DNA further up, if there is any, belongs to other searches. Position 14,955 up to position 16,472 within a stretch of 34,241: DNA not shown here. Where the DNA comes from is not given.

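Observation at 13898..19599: Racemase / Asl-like ATP-grasp ligase / AsnB / MurE packed as one operon: candidate side-chain tailoring pathway with a PLP racemase where an Asp racemase is usual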

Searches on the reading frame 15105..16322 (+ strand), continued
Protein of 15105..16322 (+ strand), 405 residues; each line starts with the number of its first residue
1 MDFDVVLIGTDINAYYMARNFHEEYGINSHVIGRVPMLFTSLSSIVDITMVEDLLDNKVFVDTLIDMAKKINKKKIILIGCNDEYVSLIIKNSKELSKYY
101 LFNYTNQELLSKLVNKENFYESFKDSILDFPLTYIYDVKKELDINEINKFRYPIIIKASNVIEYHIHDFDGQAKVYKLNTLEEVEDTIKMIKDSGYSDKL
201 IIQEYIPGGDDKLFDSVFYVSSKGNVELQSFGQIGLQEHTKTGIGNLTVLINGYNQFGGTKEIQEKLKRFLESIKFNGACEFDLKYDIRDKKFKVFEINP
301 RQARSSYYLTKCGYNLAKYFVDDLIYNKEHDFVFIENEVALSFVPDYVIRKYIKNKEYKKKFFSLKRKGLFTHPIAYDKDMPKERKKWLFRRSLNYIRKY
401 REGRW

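Call 67: search_protein_families(library=ncbifam, proteins=[L015:4347-5804:+, L015:10100-11569:+, L018:10078-11454:+, L033:4807-6282:+, L040:8242-9762:+, L071:8509-10029:+, L058:10122-11426:+, L065:1817-3292:-], max_evalue=1e-20)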
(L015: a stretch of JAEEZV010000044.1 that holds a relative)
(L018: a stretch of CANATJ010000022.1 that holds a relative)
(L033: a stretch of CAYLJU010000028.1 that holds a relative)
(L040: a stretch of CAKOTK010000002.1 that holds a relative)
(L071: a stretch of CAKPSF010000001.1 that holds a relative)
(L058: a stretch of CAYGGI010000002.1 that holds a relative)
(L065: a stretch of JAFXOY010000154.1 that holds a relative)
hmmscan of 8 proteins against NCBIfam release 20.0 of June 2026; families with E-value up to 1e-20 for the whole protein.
L015:4347-5804:+ (485 aa): 16 families
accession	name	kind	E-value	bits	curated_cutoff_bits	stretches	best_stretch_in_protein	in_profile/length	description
NF001126.0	PRK00139.1-4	equivalog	9.3e-125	416.9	373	1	8-470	15-484/486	UDP-N-acetylmuramoyl-L-alanyl-D-glutamate--2,6-diaminopimelate ligase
TIGR01085.1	murE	subfamily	4.2e-121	405.1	257.3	1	14-468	2-471/472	UDP-N-acetylmuramyl-tripeptide synthetase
NF001124.0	PRK00139.1-2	equivalog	8.4e-112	374.4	476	1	10-474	22-498/500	UDP-N-acetylmuramoyl-L-alanyl-D-glutamate--2,6-diaminopimelate ligase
NF008896.0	PRK11929.1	equivalog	3.5e-103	346.2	1023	1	15-482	28-512/965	bifunctional UDP-N-acetylmuramoyl-L-alanyl-D-glutamate--2,6-diaminopimelate ligase MurE/UDP-N-acetylmuramoyl-tripeptide--D-alanyl-D-alanine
NF010628.0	PRK14022.1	equivalog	2.6e-89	300.2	536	1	11-456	30-468/483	UDP-N-acetylmuramoyl-L-alanyl-D-glutamate--L-lysine ligase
NF001123.0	PRK00139.1-1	equivalog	1.9e-82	277.5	586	1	11-469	15-490/493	UDP-N-acetylmuramoyl-L-alanyl-D-glutamate--2,6-diaminopimelate ligase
NF001130.0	PRK00139.2-4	equivalog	1.4e-60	205.5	715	1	11-464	26-507/516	UDP-N-acetylmuramoyl-L-alanyl-D-glutamate--2,6-diaminopimelate ligase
NF001129.0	PRK00139.2-3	equivalog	1.5e-45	155.7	762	1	11-459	36-505/517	UDP-N-acetylmuramoyl-L-alanyl-D-glutamate--2,6-diaminopimelate ligase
NF001127.0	PRK00139.2-1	equivalog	7.6e-39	133.8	997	1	251-469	293-512/520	UDP-N-acetylmuramoyl-L-alanyl-D-glutamate--2,6-diaminopimelate ligase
TIGR01143.1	murF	subfamily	1.2e-38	133.1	288.6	1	21-444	1-405/418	UDP-N-acetylmuramoyl-tripeptide--D-alanyl-D-alanine ligase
TIGR02068.2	cya_phycin_syn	equivalog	1.9e-33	115.5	850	1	94-442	479-848/862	cyanophycin synthetase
NF001131.0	PRK00139.2-5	equivalog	4.5e-33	114.8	1000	1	18-467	38-482/483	UDP-N-acetylmuramoyl-L-alanyl-D-glutamate--2,6-diaminopimelate ligase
NF010623.0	PRK14016.1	subfamily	3.6e-30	104.8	877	1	96-443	482-851/871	cyanophycin synthetase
NF008041.0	PRK10773.1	equivalog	1.4e-26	93.3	551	1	11-351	19-347/453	UDP-N-acetylmuramoyl-tripeptide--D-alanyl-D-alanine ligase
NF053645.1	pMurC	equivalog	2.8e-23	82.4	560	0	253-388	287-423/492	pseudomurein biosynthesis peptide ligase pMurC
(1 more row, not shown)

L015:10100-11569:+ (489 aa): 19 families
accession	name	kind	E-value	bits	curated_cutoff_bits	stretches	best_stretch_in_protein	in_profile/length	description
NF001126.0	PRK00139.1-4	equivalog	2.3e-147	491.5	373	1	6-486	2-484/486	UDP-N-acetylmuramoyl-L-alanyl-D-glutamate--2,6-diaminopimelate ligase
TIGR01085.1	murE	subfamily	1.2e-127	426.7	257.3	1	27-484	4-471/472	UDP-N-acetylmuramyl-tripeptide synthetase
NF001124.0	PRK00139.1-2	equivalog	4.9e-118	395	476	1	21-487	22-495/500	UDP-N-acetylmuramoyl-L-alanyl-D-glutamate--2,6-diaminopimelate ligase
NF008896.0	PRK11929.1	equivalog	2.7e-109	366.4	1023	1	28-485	30-499/965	bifunctional UDP-N-acetylmuramoyl-L-alanyl-D-glutamate--2,6-diaminopimelate ligase MurE/UDP-N-acetylmuramoyl-tripeptide--D-alanyl-D-alanine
NF010628.0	PRK14022.1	equivalog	7.3e-101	338.3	536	1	23-474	31-470/483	UDP-N-acetylmuramoyl-L-alanyl-D-glutamate--L-lysine ligase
NF001123.0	PRK00139.1-1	equivalog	7.9e-96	321.6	586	1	23-486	16-491/493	UDP-N-acetylmuramoyl-L-alanyl-D-glutamate--2,6-diaminopimelate ligase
NF001130.0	PRK00139.2-4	equivalog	5.9e-87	292.5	715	1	17-487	21-514/516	UDP-N-acetylmuramoyl-L-alanyl-D-glutamate--2,6-diaminopimelate ligase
NF001129.0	PRK00139.2-3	equivalog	7.6e-72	242.4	762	1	20-483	35-514/517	UDP-N-acetylmuramoyl-L-alanyl-D-glutamate--2,6-diaminopimelate ligase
NF001127.0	PRK00139.2-1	equivalog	4.3e-63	213.8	997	2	22-251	26-257/520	UDP-N-acetylmuramoyl-L-alanyl-D-glutamate--2,6-diaminopimelate ligase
NF001131.0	PRK00139.2-5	equivalog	8.1e-61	206.3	1000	1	27-473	36-471/483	UDP-N-acetylmuramoyl-L-alanyl-D-glutamate--2,6-diaminopimelate ligase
TIGR02068.2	cya_phycin_syn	equivalog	2e-47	161.7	850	1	98-460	469-850/862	cyanophycin synthetase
NF010623.0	PRK14016.1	subfamily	2.4e-40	138.5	877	1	98-459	470-851/871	cyanophycin synthetase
TIGR01143.1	murF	subfamily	5.3e-39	134.3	288.6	1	33-377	2-332/418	UDP-N-acetylmuramoyl-tripeptide--D-alanyl-D-alanine ligase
TIGR01082.1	murC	equivalog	9.1e-28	97.5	335.1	1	105-460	98-439/449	UDP-N-acetylmuramate--L-alanine ligase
NF053646.1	pMurD1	equivalog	4.2e-27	94.9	610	1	106-468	108-451/465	pseudomurein biosynthesis peptide ligase pMurD1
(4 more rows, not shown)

L018:10078-11454:+ (458 aa): 19 families
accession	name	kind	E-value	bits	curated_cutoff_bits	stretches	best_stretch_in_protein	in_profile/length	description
NF001126.0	PRK00139.1-4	equivalog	2.5e-140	468.2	373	1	3-457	25-484/486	UDP-N-acetylmuramoyl-L-alanyl-D-glutamate--2,6-diaminopimelate ligase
TIGR01085.1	murE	subfamily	2e-129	432.6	257.3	1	3-455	6-471/472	UDP-N-acetylmuramyl-tripeptide synthetase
NF008896.0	PRK11929.1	equivalog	2.2e-126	423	1023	1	3-456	31-499/965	bifunctional UDP-N-acetylmuramoyl-L-alanyl-D-glutamate--2,6-diaminopimelate ligase MurE/UDP-N-acetylmuramoyl-tripeptide--D-alanyl-D-alanine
NF001124.0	PRK00139.1-2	equivalog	2.9e-115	385.9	476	1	3-457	30-494/500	UDP-N-acetylmuramoyl-L-alanyl-D-glutamate--2,6-diaminopimelate ligase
NF001123.0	PRK00139.1-1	equivalog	9.1e-110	367.6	586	1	3-456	22-490/493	UDP-N-acetylmuramoyl-L-alanyl-D-glutamate--2,6-diaminopimelate ligase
NF010628.0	PRK14022.1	equivalog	1.6e-81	274.5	536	1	3-455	37-481/483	UDP-N-acetylmuramoyl-L-alanyl-D-glutamate--L-lysine ligase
NF001130.0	PRK00139.2-4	equivalog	1.3e-51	175.9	715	1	2-456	32-512/516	UDP-N-acetylmuramoyl-L-alanyl-D-glutamate--2,6-diaminopimelate ligase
TIGR01143.1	murF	subfamily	3.1e-42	145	288.6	1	6-348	1-330/418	UDP-N-acetylmuramoyl-tripeptide--D-alanyl-D-alanine ligase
NF001127.0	PRK00139.2-1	equivalog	6.7e-41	140.6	997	1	3-455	33-511/520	UDP-N-acetylmuramoyl-L-alanyl-D-glutamate--2,6-diaminopimelate ligase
NF001131.0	PRK00139.2-5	equivalog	9.5e-41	140.1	1000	1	6-445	41-472/483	UDP-N-acetylmuramoyl-L-alanyl-D-glutamate--2,6-diaminopimelate ligase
NF001129.0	PRK00139.2-3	equivalog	6.2e-38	130.5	762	1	3-451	43-510/517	UDP-N-acetylmuramoyl-L-alanyl-D-glutamate--2,6-diaminopimelate ligase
TIGR02068.2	cya_phycin_syn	equivalog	1.7e-32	112.3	850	1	81-435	479-854/862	cyanophycin synthetase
TIGR01087.1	murD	equivalog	1.2e-29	103.7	211.95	1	79-322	102-322/441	UDP-N-acetylmuramoyl-L-alanine--D-glutamate ligase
NF053645.1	pMurC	equivalog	2.3e-29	102.4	560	0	233-351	280-398/492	pseudomurein biosynthesis peptide ligase pMurC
NF010623.0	PRK14016.1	subfamily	1.3e-27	96.4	877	1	82-435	481-856/871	cyanophycin synthetase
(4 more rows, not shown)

L033:4807-6282:+ (491 aa): 15 families
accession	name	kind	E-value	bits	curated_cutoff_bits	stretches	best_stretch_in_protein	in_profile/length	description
NF001126.0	PRK00139.1-4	equivalog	1e-119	400.3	373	1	12-482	8-482/486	UDP-N-acetylmuramoyl-L-alanyl-D-glutamate--2,6-diaminopimelate ligase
TIGR01085.1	murE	subfamily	1.5e-113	380.3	257.3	1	24-469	1-459/472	UDP-N-acetylmuramyl-tripeptide synthetase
NF008896.0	PRK11929.1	equivalog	1.2e-104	351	1023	1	27-469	29-486/965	bifunctional UDP-N-acetylmuramoyl-L-alanyl-D-glutamate--2,6-diaminopimelate ligase MurE/UDP-N-acetylmuramoyl-tripeptide--D-alanyl-D-alanine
NF001124.0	PRK00139.1-2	equivalog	4.3e-98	329.2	476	1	19-488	20-498/500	UDP-N-acetylmuramoyl-L-alanyl-D-glutamate--2,6-diaminopimelate ligase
NF001123.0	PRK00139.1-1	equivalog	4.7e-83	279.5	586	1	23-468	16-476/493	UDP-N-acetylmuramoyl-L-alanyl-D-glutamate--2,6-diaminopimelate ligase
NF010628.0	PRK14022.1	equivalog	3.7e-81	273.3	536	1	23-482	31-481/483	UDP-N-acetylmuramoyl-L-alanyl-D-glutamate--L-lysine ligase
NF001130.0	PRK00139.2-4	equivalog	7.7e-51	173.4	715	2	284-486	313-515/516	UDP-N-acetylmuramoyl-L-alanyl-D-glutamate--2,6-diaminopimelate ligase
TIGR01143.1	murF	subfamily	1.1e-36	126.7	288.6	1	33-377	2-333/418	UDP-N-acetylmuramoyl-tripeptide--D-alanyl-D-alanine ligase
NF001131.0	PRK00139.2-5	equivalog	1.3e-36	126.4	1000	1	21-470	30-471/483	UDP-N-acetylmuramoyl-L-alanyl-D-glutamate--2,6-diaminopimelate ligase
TIGR02068.2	cya_phycin_syn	equivalog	2.1e-33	115.4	850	1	100-459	474-852/862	cyanophycin synthetase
NF001129.0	PRK00139.2-3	equivalog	3.6e-32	111.5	762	1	22-478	36-511/517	UDP-N-acetylmuramoyl-L-alanyl-D-glutamate--2,6-diaminopimelate ligase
NF001127.0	PRK00139.2-1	equivalog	5.3e-32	111.2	997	0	293-489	320-518/520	UDP-N-acetylmuramoyl-L-alanyl-D-glutamate--2,6-diaminopimelate ligase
NF010623.0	PRK14016.1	subfamily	6.9e-30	103.9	877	1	103-459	478-854/871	cyanophycin synthetase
NF008041.0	PRK10773.1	equivalog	2.4e-25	89.2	551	1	21-355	18-338/453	UDP-N-acetylmuramoyl-tripeptide--D-alanyl-D-alanine ligase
TIGR01082.1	murC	equivalog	8.9e-22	77.8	335.1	0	194-457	168-439/449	UDP-N-acetylmuramate--L-alanine ligase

L040:8242-9762:+ (506 aa): 14 families
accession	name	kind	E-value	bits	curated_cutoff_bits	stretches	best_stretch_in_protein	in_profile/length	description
NF001130.0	PRK00139.2-4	equivalog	1.1e-105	354.4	715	1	8-499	7-512/516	UDP-N-acetylmuramoyl-L-alanyl-D-glutamate--2,6-diaminopimelate ligase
NF001126.0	PRK00139.1-4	equivalog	1.9e-101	340.1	373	1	28-500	18-484/486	UDP-N-acetylmuramoyl-L-alanyl-D-glutamate--2,6-diaminopimelate ligase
NF001129.0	PRK00139.2-3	equivalog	2.2e-101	339.9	762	1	30-490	38-507/517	UDP-N-acetylmuramoyl-L-alanyl-D-glutamate--2,6-diaminopimelate ligase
NF010628.0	PRK14022.1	equivalog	2.1e-99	333.5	536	1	9-482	7-465/483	UDP-N-acetylmuramoyl-L-alanyl-D-glutamate--L-lysine ligase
NF001127.0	PRK00139.2-1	equivalog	4.9e-91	306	997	1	8-503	7-516/520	UDP-N-acetylmuramoyl-L-alanyl-D-glutamate--2,6-diaminopimelate ligase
TIGR01085.1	murE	subfamily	7.9e-89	298.7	257.3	1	31-486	2-460/472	UDP-N-acetylmuramyl-tripeptide synthetase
NF001124.0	PRK00139.1-2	equivalog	2.7e-84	283.7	476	1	29-503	24-497/500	UDP-N-acetylmuramoyl-L-alanyl-D-glutamate--2,6-diaminopimelate ligase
NF001131.0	PRK00139.2-5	equivalog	9.9e-81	272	1000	1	6-494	4-479/483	UDP-N-acetylmuramoyl-L-alanyl-D-glutamate--2,6-diaminopimelate ligase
NF008896.0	PRK11929.1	equivalog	5.8e-77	259.4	1023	1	32-499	28-499/965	bifunctional UDP-N-acetylmuramoyl-L-alanyl-D-glutamate--2,6-diaminopimelate ligase MurE/UDP-N-acetylmuramoyl-tripeptide--D-alanyl-D-alanine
NF001123.0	PRK00139.1-1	equivalog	5.6e-56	190.2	586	1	30-483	17-475/493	UDP-N-acetylmuramoyl-L-alanyl-D-glutamate--2,6-diaminopimelate ligase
TIGR01143.1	murF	subfamily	8.7e-25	87.5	288.6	0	207-391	151-332/418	UDP-N-acetylmuramoyl-tripeptide--D-alanyl-D-alanine ligase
TIGR02068.2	cya_phycin_syn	equivalog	4.5e-23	81.2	850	1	98-469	466-846/862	cyanophycin synthetase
NF053645.1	pMurC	equivalog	4.2e-22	78.5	560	0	272-384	282-392/492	pseudomurein biosynthesis peptide ligase pMurC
TIGR01082.1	murC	equivalog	3.9e-21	75.6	335.1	0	206-390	168-352/449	UDP-N-acetylmuramate--L-alanine ligase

L071:8509-10029:+ (506 aa): 17 families
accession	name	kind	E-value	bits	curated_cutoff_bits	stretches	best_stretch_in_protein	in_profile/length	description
NF001130.0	PRK00139.2-4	equivalog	8.8e-115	384.3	715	1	5-500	4-515/516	UDP-N-acetylmuramoyl-L-alanyl-D-glutamate--2,6-diaminopimelate ligase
NF010628.0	PRK14022.1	equivalog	2.5e-112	376.1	536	1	6-497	4-482/483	UDP-N-acetylmuramoyl-L-alanyl-D-glutamate--L-lysine ligase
NF001126.0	PRK00139.1-4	equivalog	3.4e-111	372.2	373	1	29-497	19-483/486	UDP-N-acetylmuramoyl-L-alanyl-D-glutamate--2,6-diaminopimelate ligase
NF001129.0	PRK00139.2-3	equivalog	7e-105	351.4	762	1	11-494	20-513/517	UDP-N-acetylmuramoyl-L-alanyl-D-glutamate--2,6-diaminopimelate ligase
NF001127.0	PRK00139.2-1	equivalog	5.8e-100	335.4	997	1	4-504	3-519/520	UDP-N-acetylmuramoyl-L-alanyl-D-glutamate--2,6-diaminopimelate ligase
TIGR01085.1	murE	subfamily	6.9e-98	328.6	257.3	1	33-486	4-462/472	UDP-N-acetylmuramyl-tripeptide synthetase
NF001124.0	PRK00139.1-2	equivalog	7.9e-95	318.5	476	1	25-501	20-497/500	UDP-N-acetylmuramoyl-L-alanyl-D-glutamate--2,6-diaminopimelate ligase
NF008896.0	PRK11929.1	equivalog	1.1e-87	294.9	1023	1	32-486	28-489/965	bifunctional UDP-N-acetylmuramoyl-L-alanyl-D-glutamate--2,6-diaminopimelate ligase MurE/UDP-N-acetylmuramoyl-tripeptide--D-alanyl-D-alanine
NF001131.0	PRK00139.2-5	equivalog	4.4e-82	276.4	1000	1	6-496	4-483/483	UDP-N-acetylmuramoyl-L-alanyl-D-glutamate--2,6-diaminopimelate ligase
NF001123.0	PRK00139.1-1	equivalog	9.3e-65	219.2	586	1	27-497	14-490/493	UDP-N-acetylmuramoyl-L-alanyl-D-glutamate--2,6-diaminopimelate ligase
TIGR02068.2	cya_phycin_syn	equivalog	6.2e-32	110.5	850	1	208-470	568-849/862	cyanophycin synthetase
TIGR01143.1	murF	subfamily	2.2e-31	109.2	288.6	0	207-403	152-350/418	UDP-N-acetylmuramoyl-tripeptide--D-alanyl-D-alanine ligase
NF010623.0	PRK14016.1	subfamily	3.6e-26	91.6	877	1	95-478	465-860/871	cyanophycin synthetase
TIGR01082.1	murC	equivalog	3.6e-25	88.9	335.1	1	176-472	142-440/449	UDP-N-acetylmuramate--L-alanine ligase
TIGR01087.1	murD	equivalog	4.3e-23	82.1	211.95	0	180-351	148-315/441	UDP-N-acetylmuramoyl-L-alanine--D-glutamate ligase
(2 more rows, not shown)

L058:10122-11426:+ (434 aa): 14 families
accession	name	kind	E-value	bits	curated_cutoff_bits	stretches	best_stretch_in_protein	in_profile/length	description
NF001126.0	PRK00139.1-4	equivalog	1.4e-109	366.8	373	1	18-431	86-483/486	UDP-N-acetylmuramoyl-L-alanyl-D-glutamate--2,6-diaminopimelate ligase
TIGR01085.1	murE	subfamily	1.8e-105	353.6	257.3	1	16-430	65-471/472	UDP-N-acetylmuramyl-tripeptide synthetase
NF001124.0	PRK00139.1-2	equivalog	6.1e-95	318.8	476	1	9-431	84-493/500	UDP-N-acetylmuramoyl-L-alanyl-D-glutamate--2,6-diaminopimelate ligase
NF008896.0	PRK11929.1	equivalog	1.8e-87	294.2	1023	1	21-431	97-499/965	bifunctional UDP-N-acetylmuramoyl-L-alanyl-D-glutamate--2,6-diaminopimelate ligase MurE/UDP-N-acetylmuramoyl-tripeptide--D-alanyl-D-alanine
NF001123.0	PRK00139.1-1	equivalog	3.6e-70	237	586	1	9-431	81-490/493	UDP-N-acetylmuramoyl-L-alanyl-D-glutamate--2,6-diaminopimelate ligase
NF010628.0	PRK14022.1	equivalog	7.7e-70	236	536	1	18-419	93-469/483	UDP-N-acetylmuramoyl-L-alanyl-D-glutamate--L-lysine ligase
NF001130.0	PRK00139.2-4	equivalog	3.3e-57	194.4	715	1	18-429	91-510/516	UDP-N-acetylmuramoyl-L-alanyl-D-glutamate--2,6-diaminopimelate ligase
NF001127.0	PRK00139.2-1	equivalog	2.1e-46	158.7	997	1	20-426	93-506/520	UDP-N-acetylmuramoyl-L-alanyl-D-glutamate--2,6-diaminopimelate ligase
NF001129.0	PRK00139.2-3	equivalog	2.4e-46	158.3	762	1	20-427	102-512/517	UDP-N-acetylmuramoyl-L-alanyl-D-glutamate--2,6-diaminopimelate ligase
NF001131.0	PRK00139.2-5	equivalog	2.6e-39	135.4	1000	1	9-420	82-472/483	UDP-N-acetylmuramoyl-L-alanyl-D-glutamate--2,6-diaminopimelate ligase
TIGR02068.2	cya_phycin_syn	equivalog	2.9e-30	105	850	1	35-407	478-851/862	cyanophycin synthetase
NF010623.0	PRK14016.1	subfamily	5.4e-26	91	877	1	36-406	480-852/871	cyanophycin synthetase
NF053645.1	pMurC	equivalog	2.1e-24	86.1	560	0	205-407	284-485/492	pseudomurein biosynthesis peptide ligase pMurC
TIGR01082.1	murC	equivalog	4.1e-23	82.2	335.1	0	128-407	168-440/449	UDP-N-acetylmuramate--L-alanine ligase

L065:1817-3292:- (491 aa): 19 families
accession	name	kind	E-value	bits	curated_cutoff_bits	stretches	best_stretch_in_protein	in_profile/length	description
NF001126.0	PRK00139.1-4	equivalog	3.7e-171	569.9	373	1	1-488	1-483/486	UDP-N-acetylmuramoyl-L-alanyl-D-glutamate--2,6-diaminopimelate ligase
TIGR01085.1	murE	subfamily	1.2e-146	489.4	257.3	1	21-487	2-471/472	UDP-N-acetylmuramyl-tripeptide synthetase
NF001124.0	PRK00139.1-2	equivalog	4.1e-139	464.5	476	1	18-488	23-493/500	UDP-N-acetylmuramoyl-L-alanyl-D-glutamate--2,6-diaminopimelate ligase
NF008896.0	PRK11929.1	equivalog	1.8e-133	446.4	1023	1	5-486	14-497/965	bifunctional UDP-N-acetylmuramoyl-L-alanyl-D-glutamate--2,6-diaminopimelate ligase MurE/UDP-N-acetylmuramoyl-tripeptide--D-alanyl-D-alanine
NF001123.0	PRK00139.1-1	equivalog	2.7e-116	389.1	586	1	19-488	16-490/493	UDP-N-acetylmuramoyl-L-alanyl-D-glutamate--2,6-diaminopimelate ligase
NF010628.0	PRK14022.1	equivalog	4.6e-106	355.4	536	1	21-477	33-470/483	UDP-N-acetylmuramoyl-L-alanyl-D-glutamate--L-lysine ligase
NF001130.0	PRK00139.2-4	equivalog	1.7e-85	287.7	715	1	15-484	23-508/516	UDP-N-acetylmuramoyl-L-alanyl-D-glutamate--2,6-diaminopimelate ligase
NF001129.0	PRK00139.2-3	equivalog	9.9e-66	222.3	762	1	22-479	40-506/517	UDP-N-acetylmuramoyl-L-alanyl-D-glutamate--2,6-diaminopimelate ligase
NF001131.0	PRK00139.2-5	equivalog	2.2e-63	214.7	1000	1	25-477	38-472/483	UDP-N-acetylmuramoyl-L-alanyl-D-glutamate--2,6-diaminopimelate ligase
NF001127.0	PRK00139.2-1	equivalog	1.6e-60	205.3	997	1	20-485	28-508/520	UDP-N-acetylmuramoyl-L-alanyl-D-glutamate--2,6-diaminopimelate ligase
TIGR02068.2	cya_phycin_syn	equivalog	1e-43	149.5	850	1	95-467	465-854/862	cyanophycin synthetase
NF010623.0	PRK14016.1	subfamily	1.6e-39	135.7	877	1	95-465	466-854/871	cyanophycin synthetase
TIGR01143.1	murF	subfamily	4.4e-39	134.6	288.6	1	29-142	2-107/418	UDP-N-acetylmuramoyl-tripeptide--D-alanyl-D-alanine ligase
TIGR01087.1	murD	equivalog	1e-26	94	211.95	0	173-460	147-416/441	UDP-N-acetylmuramoyl-L-alanine--D-glutamate ligase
NF053646.1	pMurD1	equivalog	5.1e-26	91.3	610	1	109-463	109-442/465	pseudomurein biosynthesis peptide ligase pMurD1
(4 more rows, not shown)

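Call 70: find_encoding_contigs(protein=P0129, flank=5000, max_places=1)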
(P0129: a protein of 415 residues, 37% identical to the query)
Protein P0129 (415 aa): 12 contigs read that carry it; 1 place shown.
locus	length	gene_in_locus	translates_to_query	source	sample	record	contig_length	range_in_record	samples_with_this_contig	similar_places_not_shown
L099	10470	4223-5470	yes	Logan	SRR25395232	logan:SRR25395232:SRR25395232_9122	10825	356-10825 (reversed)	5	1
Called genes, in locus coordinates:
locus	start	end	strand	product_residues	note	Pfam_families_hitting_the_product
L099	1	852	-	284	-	?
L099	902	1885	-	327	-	PF00149:Metallophos, PF12850:Metallophos_2 (weak)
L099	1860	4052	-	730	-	PF00912:Transgly, PF00905:Transpeptidase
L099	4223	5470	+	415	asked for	PF02655:ATP-grasp_3 (faint)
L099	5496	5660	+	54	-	-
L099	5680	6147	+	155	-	PF14588:YjgF_endoribonc, PF01042:Ribonuc_L-PSP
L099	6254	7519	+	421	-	-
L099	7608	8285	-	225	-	PF00027:cNMP_binding, PF13545:HTH_Crp_2, PF25213:HVO_A0261_N (weak)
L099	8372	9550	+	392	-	PF02674:Colicin_V, PF00089:Trypsin, PF13365:Trypsin_2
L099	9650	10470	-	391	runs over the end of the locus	?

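Call 71: find_encoding_contigs(protein=P0133, flank=5000, max_places=1)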
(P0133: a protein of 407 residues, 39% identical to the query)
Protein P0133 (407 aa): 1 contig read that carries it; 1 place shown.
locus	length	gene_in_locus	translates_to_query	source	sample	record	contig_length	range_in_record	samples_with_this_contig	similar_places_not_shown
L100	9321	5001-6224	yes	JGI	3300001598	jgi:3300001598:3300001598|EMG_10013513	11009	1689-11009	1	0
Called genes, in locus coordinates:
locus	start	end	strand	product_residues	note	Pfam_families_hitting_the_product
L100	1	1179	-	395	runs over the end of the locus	PF03977:OAD_beta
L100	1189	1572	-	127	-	PF25984:BSH_YknX (faint), PF25973:BSH_CzcB (faint), PF25919:BSH_CusB (faint), PF00364:Biotin_lipoyl, PF25917:BSH_RND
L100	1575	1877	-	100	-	PF04277:OAD_gamma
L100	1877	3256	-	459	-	PF00682:HMGL-like, PF02436:PYC_OADA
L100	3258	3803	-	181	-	PF03099:BPL_LplA_LipB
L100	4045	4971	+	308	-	PF00849:PseudoU_synth_2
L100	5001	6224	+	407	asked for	-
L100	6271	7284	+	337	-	PF00044:Gp_dh_N, PF02800:Gp_dh_C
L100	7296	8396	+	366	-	PF00535:Glycos_transf_2, PF04138:GtrA_DPMS_TM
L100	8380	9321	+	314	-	?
